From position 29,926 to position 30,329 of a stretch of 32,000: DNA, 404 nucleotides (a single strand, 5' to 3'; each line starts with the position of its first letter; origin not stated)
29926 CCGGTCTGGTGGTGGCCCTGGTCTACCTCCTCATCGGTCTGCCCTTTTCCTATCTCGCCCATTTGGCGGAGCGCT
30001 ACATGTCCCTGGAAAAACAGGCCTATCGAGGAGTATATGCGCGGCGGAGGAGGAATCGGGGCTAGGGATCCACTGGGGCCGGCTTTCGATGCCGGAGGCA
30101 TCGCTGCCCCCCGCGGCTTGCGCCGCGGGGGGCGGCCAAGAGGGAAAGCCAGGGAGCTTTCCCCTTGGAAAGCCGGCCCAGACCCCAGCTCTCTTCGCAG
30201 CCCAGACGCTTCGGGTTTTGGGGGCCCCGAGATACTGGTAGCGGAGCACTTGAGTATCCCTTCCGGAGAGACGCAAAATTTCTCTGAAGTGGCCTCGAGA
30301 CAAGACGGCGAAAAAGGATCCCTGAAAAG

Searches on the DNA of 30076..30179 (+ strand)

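Call 83: search_dna_similar(query=window:30076-30179:+, collection=phages, mode=distant, max_evalue=0.01, max_rows=10)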
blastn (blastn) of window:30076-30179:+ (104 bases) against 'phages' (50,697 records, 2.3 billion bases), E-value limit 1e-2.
No match.
